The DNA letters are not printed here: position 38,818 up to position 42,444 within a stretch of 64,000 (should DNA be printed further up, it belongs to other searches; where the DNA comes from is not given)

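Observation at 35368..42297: Single 2309-aa polypeptide fusing a GH84 O-GlcNAcase-type enzyme to a LacZ-type GH2 beta-galactosidase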

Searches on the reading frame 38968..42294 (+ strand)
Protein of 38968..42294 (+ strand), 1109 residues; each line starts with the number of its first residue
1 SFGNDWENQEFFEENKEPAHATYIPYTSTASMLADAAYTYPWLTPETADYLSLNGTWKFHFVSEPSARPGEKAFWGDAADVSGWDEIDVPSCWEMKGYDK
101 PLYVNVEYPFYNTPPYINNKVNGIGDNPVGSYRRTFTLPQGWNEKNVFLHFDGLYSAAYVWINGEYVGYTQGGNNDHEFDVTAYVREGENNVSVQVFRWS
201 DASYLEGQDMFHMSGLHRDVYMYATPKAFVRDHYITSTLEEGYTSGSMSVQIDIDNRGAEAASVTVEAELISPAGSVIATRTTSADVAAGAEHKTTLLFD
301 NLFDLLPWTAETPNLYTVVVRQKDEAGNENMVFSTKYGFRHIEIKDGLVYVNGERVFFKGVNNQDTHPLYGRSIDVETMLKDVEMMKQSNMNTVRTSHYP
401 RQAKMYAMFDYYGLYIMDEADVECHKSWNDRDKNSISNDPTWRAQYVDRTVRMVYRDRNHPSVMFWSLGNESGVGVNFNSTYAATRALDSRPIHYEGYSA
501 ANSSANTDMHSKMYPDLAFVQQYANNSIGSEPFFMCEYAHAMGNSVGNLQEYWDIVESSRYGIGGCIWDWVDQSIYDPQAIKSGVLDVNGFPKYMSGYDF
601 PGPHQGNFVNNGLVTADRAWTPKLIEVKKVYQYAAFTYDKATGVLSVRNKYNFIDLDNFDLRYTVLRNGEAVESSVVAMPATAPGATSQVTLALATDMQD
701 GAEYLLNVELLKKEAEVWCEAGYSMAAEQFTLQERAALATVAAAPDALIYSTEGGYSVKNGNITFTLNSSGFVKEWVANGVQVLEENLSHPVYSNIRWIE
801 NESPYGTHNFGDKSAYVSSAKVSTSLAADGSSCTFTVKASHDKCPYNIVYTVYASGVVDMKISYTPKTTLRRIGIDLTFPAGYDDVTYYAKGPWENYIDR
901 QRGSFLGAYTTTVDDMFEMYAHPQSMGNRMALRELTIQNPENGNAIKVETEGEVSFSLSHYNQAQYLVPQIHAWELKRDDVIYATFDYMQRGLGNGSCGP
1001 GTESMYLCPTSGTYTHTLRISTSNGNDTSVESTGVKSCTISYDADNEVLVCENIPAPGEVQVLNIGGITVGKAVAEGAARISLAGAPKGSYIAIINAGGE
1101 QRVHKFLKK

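Call 14: search_solved_structures(query=window:38968-42294:+, show_alignments=2, max_evalue=1e-20)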
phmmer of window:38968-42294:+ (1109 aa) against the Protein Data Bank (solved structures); distinct sequences matched with E-value up to 1e-20: 96 (the best 60 are shown).
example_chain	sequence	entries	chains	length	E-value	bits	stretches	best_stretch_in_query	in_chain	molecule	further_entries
6s6z_A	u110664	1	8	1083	2.6e-186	624.9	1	5-1021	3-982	Beta-galactosidase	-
6sd0_A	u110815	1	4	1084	2.9e-186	624.7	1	5-1021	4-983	Beta-galactosidase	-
9m0e_A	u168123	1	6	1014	3e-170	571.7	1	3-1006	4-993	Beta-galactosidase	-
3dec_A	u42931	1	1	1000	1.7e-168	565.9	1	6-1017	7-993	Beta-galactosidase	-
3bga_A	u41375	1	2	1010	1.9e-164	552.5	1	5-1011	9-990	Beta-galactosidase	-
28yo_A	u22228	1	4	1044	3.1e-137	462.4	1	5-1018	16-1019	Beta-galactosidase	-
3muy_1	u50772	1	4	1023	4.4e-137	461.9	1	5-1014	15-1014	Beta-D-galactosidase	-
3muz_1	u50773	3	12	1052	5e-137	461.7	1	5-1014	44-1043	Beta-galactosidase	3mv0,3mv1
8ri6_A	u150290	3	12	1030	5.1e-137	461.7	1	5-1016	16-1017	Beta-galactosidase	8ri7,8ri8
8bk7_A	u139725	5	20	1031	6.1e-137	461.4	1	5-1014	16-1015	Beta-galactosidase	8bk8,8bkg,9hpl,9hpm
1px3_A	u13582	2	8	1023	6.3e-137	461.4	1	5-1014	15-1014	beta-galactosidase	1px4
3t2o_A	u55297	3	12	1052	6.6e-137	461.3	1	5-1014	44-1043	Beta-galactosidase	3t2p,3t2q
9y45_A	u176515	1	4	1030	6.6e-137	461.3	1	5-1014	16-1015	Beta-galactosidase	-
1f4a_A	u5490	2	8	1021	6.8e-137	461.3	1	5-1014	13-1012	BETA-GALACTOSIDASE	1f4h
5a1a_A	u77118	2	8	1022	6.8e-137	461.3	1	5-1014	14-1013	BETA-GALACTOSIDASE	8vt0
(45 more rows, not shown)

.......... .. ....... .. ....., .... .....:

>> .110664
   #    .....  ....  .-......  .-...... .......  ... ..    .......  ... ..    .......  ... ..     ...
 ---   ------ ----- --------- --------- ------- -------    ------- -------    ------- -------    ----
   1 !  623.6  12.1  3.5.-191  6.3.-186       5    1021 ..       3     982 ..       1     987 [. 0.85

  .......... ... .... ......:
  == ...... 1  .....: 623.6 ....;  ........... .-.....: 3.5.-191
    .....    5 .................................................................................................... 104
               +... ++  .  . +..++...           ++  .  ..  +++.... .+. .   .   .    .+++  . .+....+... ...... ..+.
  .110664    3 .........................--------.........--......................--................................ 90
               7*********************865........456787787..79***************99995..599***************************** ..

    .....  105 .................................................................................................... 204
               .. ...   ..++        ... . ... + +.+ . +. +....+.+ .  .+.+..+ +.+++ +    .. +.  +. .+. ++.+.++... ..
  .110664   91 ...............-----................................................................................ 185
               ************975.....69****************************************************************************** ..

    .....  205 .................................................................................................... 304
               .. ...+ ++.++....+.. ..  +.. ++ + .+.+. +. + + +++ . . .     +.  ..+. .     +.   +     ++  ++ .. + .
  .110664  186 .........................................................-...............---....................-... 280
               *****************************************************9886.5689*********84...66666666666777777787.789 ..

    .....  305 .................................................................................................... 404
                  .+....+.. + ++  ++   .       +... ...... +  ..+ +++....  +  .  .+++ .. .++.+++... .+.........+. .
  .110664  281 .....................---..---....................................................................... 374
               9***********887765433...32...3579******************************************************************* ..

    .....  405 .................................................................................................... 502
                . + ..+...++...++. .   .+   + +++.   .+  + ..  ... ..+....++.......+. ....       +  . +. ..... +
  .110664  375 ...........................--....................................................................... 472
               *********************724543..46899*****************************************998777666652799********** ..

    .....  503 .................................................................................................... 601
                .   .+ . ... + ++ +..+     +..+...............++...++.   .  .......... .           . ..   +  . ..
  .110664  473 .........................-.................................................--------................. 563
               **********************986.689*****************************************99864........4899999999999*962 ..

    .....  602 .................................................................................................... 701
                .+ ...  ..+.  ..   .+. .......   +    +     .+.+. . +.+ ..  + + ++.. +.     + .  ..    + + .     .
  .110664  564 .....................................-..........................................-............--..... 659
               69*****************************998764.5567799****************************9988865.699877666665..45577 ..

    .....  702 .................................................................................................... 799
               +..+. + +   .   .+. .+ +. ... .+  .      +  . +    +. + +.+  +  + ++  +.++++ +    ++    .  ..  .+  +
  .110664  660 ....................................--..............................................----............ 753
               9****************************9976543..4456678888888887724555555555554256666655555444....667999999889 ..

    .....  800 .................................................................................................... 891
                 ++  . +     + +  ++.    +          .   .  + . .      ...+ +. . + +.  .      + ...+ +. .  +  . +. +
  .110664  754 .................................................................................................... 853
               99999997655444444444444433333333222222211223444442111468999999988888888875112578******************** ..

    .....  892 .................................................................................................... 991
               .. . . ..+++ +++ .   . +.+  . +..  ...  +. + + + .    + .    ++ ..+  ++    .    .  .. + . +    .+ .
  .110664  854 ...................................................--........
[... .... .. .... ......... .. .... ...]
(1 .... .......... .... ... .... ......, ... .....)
